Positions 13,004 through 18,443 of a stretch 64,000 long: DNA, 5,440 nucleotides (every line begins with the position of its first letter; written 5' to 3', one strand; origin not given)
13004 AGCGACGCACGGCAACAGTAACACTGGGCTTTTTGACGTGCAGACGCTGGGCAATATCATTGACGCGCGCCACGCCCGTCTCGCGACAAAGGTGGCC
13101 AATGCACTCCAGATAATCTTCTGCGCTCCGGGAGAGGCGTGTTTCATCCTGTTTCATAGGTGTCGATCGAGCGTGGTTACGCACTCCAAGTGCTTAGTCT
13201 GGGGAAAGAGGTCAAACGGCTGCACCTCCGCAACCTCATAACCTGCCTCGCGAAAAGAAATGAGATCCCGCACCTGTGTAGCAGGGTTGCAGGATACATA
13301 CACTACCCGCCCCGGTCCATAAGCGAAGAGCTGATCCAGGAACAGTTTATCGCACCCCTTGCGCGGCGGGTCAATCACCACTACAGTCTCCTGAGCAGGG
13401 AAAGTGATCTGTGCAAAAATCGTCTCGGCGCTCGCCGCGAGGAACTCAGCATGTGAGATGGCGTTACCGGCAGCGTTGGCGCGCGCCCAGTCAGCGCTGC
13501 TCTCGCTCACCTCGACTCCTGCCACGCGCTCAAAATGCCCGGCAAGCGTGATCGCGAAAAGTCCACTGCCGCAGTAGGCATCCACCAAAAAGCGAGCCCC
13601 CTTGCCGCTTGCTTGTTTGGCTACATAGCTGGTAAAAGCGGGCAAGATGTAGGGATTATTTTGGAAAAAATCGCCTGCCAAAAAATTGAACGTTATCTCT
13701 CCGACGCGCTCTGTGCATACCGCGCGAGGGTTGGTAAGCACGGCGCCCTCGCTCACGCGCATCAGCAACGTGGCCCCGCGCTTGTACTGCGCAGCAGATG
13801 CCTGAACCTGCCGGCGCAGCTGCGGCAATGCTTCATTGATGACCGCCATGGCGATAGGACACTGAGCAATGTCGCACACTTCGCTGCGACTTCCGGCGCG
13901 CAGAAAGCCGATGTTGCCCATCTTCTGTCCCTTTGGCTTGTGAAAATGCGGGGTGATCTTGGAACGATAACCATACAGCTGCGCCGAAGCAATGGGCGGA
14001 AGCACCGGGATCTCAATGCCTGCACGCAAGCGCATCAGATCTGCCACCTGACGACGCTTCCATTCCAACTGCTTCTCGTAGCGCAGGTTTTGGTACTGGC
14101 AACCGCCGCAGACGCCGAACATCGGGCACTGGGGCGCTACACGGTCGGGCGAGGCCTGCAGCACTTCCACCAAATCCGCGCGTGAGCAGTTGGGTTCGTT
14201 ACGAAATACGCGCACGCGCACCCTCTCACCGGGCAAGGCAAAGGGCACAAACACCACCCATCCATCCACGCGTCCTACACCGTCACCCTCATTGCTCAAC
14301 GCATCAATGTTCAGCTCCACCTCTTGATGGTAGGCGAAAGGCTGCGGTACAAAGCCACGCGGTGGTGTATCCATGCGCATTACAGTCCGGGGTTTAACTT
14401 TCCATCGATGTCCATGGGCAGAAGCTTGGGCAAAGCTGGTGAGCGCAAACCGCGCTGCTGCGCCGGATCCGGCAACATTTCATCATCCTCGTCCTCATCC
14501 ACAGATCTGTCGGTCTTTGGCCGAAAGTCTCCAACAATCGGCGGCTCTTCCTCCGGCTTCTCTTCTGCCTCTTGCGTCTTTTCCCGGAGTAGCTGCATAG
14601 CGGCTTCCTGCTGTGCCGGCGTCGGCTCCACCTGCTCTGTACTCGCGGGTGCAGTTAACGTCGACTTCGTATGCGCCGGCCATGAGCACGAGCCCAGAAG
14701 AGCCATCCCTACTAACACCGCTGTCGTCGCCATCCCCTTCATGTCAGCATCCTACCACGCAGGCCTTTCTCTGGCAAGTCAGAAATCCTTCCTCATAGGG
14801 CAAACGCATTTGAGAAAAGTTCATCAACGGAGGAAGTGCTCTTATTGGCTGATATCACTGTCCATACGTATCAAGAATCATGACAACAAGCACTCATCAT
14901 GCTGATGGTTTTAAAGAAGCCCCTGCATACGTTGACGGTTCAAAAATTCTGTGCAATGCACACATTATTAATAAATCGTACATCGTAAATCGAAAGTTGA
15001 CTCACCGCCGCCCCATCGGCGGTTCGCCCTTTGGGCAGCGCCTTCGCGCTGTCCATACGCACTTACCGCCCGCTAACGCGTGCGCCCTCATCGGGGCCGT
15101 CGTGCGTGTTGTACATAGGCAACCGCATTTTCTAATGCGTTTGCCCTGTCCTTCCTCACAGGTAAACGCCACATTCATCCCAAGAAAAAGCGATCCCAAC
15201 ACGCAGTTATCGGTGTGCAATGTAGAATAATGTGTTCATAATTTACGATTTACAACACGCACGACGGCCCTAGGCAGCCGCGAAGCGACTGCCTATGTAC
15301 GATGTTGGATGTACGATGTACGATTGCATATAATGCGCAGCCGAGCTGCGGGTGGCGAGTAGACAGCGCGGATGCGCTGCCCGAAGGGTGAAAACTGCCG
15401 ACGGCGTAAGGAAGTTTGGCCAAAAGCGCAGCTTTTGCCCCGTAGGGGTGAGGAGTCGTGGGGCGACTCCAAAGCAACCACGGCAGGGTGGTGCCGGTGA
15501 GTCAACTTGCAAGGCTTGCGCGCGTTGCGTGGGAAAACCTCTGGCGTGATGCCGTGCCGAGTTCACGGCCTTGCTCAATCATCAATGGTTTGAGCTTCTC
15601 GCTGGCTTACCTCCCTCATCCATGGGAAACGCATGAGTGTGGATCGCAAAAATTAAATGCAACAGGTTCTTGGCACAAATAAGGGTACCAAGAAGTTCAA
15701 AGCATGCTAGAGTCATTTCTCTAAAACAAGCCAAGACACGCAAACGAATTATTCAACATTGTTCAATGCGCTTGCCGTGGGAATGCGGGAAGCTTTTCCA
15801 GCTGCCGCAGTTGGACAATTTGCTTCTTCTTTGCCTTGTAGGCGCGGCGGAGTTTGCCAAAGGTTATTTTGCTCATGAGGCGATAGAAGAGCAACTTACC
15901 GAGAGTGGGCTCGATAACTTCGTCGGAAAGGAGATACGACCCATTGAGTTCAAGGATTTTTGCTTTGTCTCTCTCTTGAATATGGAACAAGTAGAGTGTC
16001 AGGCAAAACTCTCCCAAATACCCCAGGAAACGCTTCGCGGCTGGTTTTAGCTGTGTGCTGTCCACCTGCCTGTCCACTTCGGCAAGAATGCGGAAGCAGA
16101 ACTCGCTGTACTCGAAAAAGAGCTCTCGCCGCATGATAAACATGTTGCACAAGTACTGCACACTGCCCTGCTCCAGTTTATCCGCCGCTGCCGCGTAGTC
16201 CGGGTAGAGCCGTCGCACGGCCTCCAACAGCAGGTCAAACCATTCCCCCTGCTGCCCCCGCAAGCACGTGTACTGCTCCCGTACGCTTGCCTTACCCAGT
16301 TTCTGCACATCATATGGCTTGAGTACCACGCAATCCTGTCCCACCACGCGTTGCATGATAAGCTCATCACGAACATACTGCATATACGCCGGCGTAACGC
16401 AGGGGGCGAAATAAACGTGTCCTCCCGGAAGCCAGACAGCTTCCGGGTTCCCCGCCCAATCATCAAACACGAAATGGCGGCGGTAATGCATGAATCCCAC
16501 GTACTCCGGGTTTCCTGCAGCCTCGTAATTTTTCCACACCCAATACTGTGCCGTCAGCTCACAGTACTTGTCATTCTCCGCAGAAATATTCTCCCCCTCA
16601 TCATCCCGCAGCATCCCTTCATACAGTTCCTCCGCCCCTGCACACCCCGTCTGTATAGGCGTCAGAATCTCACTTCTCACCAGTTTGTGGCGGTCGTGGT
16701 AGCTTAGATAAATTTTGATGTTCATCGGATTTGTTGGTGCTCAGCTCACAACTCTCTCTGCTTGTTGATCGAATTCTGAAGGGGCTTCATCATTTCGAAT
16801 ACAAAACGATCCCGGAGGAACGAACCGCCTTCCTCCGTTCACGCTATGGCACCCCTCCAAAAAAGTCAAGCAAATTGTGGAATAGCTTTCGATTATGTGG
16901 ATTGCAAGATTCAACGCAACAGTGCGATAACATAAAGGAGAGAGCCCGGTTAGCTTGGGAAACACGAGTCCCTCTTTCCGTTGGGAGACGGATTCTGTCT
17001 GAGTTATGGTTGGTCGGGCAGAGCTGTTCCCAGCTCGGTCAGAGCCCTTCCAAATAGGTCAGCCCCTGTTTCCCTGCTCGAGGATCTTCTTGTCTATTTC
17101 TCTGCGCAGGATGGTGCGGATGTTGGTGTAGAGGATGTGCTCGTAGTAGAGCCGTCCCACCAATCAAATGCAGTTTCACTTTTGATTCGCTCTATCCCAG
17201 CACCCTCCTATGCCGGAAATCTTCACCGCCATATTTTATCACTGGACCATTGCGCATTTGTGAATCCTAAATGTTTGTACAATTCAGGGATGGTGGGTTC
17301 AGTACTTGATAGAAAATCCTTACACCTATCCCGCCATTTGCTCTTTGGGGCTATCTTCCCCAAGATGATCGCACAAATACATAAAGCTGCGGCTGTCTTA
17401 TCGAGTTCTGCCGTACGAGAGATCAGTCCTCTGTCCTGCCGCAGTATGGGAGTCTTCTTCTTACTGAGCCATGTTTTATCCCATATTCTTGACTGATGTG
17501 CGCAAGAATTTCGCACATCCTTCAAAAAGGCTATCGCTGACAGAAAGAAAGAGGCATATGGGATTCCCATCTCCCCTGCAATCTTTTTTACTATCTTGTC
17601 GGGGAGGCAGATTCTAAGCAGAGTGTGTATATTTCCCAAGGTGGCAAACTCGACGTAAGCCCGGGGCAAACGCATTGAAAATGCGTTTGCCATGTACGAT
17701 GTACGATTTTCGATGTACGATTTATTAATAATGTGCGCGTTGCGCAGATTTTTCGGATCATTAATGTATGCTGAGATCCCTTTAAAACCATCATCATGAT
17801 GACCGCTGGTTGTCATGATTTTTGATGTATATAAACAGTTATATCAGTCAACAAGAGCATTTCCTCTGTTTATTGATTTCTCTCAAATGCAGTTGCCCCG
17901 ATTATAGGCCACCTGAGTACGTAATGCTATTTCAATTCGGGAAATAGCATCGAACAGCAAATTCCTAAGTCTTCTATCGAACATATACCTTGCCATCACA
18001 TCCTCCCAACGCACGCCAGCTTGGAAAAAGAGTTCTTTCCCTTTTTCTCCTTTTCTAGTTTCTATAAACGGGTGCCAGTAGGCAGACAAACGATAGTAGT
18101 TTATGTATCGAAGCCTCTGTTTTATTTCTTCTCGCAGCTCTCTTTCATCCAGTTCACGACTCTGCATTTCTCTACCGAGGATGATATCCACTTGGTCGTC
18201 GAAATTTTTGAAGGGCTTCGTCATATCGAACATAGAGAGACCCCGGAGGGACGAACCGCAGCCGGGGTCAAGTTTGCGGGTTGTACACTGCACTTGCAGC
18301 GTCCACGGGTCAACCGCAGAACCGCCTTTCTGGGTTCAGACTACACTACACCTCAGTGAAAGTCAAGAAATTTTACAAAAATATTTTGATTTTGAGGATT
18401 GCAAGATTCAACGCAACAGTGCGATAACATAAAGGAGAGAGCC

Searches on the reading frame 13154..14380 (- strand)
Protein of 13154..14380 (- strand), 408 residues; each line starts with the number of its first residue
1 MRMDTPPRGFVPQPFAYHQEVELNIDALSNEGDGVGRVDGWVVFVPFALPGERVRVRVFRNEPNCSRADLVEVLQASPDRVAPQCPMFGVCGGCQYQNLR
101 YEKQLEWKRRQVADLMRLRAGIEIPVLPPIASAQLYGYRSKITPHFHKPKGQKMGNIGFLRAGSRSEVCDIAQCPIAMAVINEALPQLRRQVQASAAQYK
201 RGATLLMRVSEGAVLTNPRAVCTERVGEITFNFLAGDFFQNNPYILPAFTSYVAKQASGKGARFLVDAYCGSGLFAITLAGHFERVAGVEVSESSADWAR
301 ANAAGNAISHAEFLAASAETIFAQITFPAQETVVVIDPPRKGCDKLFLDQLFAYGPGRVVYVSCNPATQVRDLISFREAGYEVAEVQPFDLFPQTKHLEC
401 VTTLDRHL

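Call 94: list_cluster_members(proteins=[window:13154-14380:-, window:22966-23832:-, window:15763-16725:-, window:23829-24320:-, window:21443-22579:-])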
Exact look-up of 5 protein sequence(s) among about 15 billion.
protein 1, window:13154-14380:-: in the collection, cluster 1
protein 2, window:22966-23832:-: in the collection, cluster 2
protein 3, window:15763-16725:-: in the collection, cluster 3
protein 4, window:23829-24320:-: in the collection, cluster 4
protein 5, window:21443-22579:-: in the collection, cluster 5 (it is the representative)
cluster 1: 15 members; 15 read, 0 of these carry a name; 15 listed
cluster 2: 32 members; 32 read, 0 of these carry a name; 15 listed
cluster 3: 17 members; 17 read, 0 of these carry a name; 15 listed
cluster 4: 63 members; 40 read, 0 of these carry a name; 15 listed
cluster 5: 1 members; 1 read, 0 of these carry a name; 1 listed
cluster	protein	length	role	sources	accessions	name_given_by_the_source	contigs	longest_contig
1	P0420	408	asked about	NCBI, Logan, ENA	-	-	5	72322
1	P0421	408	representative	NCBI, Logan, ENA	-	-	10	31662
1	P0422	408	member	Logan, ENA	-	-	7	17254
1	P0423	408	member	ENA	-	-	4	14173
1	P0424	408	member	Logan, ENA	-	-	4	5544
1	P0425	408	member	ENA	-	-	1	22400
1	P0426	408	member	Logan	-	-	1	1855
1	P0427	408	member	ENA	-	-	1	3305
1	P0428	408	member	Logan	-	-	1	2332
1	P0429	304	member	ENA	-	-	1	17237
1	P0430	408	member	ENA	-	-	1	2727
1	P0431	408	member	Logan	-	-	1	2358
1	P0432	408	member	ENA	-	-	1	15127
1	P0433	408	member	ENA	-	-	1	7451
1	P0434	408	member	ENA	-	-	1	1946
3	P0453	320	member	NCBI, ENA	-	-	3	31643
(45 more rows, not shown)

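Call 95: find_encoding_contigs(protein=P0453, flank=9000, max_places=4)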
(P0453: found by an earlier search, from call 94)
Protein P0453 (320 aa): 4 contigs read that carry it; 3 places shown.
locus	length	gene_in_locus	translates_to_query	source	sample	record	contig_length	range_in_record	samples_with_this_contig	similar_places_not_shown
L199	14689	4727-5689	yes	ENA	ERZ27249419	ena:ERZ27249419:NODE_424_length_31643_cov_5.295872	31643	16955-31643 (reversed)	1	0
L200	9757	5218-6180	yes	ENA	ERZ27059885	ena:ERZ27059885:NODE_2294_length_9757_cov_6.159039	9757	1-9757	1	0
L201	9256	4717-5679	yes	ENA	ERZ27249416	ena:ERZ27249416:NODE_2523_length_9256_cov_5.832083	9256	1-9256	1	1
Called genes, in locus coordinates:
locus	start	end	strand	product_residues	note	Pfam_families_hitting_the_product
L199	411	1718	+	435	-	PF13175:AAA_15 (faint), PF13304:AAA_21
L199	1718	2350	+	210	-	PF13707:RloB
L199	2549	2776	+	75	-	-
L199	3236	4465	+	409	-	PF13173:AAA_14, PF13635:DUF4143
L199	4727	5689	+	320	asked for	PF14393:DUF4422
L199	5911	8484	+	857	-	PF00133:tRNA-synt_1, PF09334:tRNA-synt_1g, PF13603:tRNA-synt_1_2, PF00133:tRNA-synt_1, PF08264:Anticodon_1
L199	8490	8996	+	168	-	PF02870:Methyltransf_1N (weak), PF01035:DNA_binding_1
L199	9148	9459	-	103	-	PF01610:DDE_Tnp_ISL3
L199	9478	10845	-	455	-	PF03315:SDH_beta, PF03313:SDH_alpha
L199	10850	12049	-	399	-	PF00155:Aminotran_1_2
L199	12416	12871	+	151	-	PF01242:PTPS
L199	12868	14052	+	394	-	PF00155:Aminotran_1_2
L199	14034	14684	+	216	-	PF04301:BioG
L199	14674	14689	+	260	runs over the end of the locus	PF13489:Methyltransf_23, PF08241:Methyltransf_11, PF08242:Methyltransf_12, PF13649:Methyltransf_25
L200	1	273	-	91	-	?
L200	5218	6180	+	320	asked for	PF14393:DUF4422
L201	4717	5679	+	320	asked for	PF14393:DUF4422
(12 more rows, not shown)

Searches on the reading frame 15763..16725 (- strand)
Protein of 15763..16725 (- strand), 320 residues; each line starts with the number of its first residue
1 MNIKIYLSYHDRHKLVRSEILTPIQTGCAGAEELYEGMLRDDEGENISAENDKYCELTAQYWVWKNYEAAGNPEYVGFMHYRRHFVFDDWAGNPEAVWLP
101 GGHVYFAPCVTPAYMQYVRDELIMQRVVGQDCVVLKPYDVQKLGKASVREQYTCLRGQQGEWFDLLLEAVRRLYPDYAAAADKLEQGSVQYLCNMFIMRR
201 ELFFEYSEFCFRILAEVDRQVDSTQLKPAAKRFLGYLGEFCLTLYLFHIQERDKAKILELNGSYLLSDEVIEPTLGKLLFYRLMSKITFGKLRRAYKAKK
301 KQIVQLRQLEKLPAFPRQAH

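Call 3: search_protein_families(library=pfam, proteins=[window:15763-16725:-], max_evalue=0.1)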
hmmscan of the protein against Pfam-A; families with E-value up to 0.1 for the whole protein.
window:15763-16725:- (320 aa): 1 family
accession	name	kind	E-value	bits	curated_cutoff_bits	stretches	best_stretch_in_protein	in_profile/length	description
PF14393.11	DUF4422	-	1.1e-54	186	25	1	4-248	1-218/220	Domain of unknown function (DUF4422)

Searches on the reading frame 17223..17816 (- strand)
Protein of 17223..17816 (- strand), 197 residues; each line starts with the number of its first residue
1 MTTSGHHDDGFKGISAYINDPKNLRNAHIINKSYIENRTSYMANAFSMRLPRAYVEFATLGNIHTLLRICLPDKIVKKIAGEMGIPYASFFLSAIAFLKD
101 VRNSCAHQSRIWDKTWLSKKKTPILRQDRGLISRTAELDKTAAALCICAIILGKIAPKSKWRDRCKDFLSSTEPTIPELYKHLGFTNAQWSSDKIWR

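Call 3: search_protein_families(library=pfam, proteins=[window:17223-17816:-], max_evalue=0.1)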
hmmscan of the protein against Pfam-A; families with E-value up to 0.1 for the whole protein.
window:17223-17816:- (197 aa): 1 family
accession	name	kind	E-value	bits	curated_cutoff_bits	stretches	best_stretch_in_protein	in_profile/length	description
PF07751.16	Abi_2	-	7.2e-10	39.9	25.6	1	53-113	128-184/184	Abi-like protein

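Call 4: search_protein_families(library=padloc, proteins=[window:17223-17816:-], max_evalue=0.1)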
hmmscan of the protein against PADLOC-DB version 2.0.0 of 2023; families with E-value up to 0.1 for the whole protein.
window:17223-17816:- (197 aa): 1 family
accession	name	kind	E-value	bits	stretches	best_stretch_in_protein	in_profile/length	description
PDLC02344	AbiD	-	4e-12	44.4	1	53-187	149-269/277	AbiD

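Call 5: search_protein_families(library=ncbifam, proteins=[window:17223-17816:-], max_evalue=0.1)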
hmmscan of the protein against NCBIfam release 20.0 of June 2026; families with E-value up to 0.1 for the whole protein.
window:17223-17816:- (197 aa): 0 families

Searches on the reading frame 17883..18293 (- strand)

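Call 3: search_protein_families(library=pfam, proteins=[window:17883-18293:-], max_evalue=0.1)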
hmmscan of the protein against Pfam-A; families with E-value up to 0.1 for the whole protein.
window:17883-18293:- (136 aa): 1 family
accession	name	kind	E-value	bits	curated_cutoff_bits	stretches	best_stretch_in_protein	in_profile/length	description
PF07751.16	Abi_2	-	1.4e-19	71.6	25.6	1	61-131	3-66/184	Abi-like protein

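Call 4: search_protein_families(library=padloc, proteins=[window:17883-18293:-], max_evalue=0.1)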
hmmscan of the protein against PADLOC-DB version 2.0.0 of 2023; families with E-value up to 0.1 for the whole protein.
window:17883-18293:- (136 aa): 2 families
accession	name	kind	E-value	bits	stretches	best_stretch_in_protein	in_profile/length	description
PDLC02344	AbiD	-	2.3e-21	74.7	1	25-131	4-94/277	AbiD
PDLC04345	PDC-M03A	-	7.5e-05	20.1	1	39-120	193-270/302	-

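Call 5: search_protein_families(library=ncbifam, proteins=[window:17883-18293:-], max_evalue=0.1)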
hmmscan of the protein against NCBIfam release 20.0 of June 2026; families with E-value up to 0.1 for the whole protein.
window:17883-18293:- (136 aa): 0 families
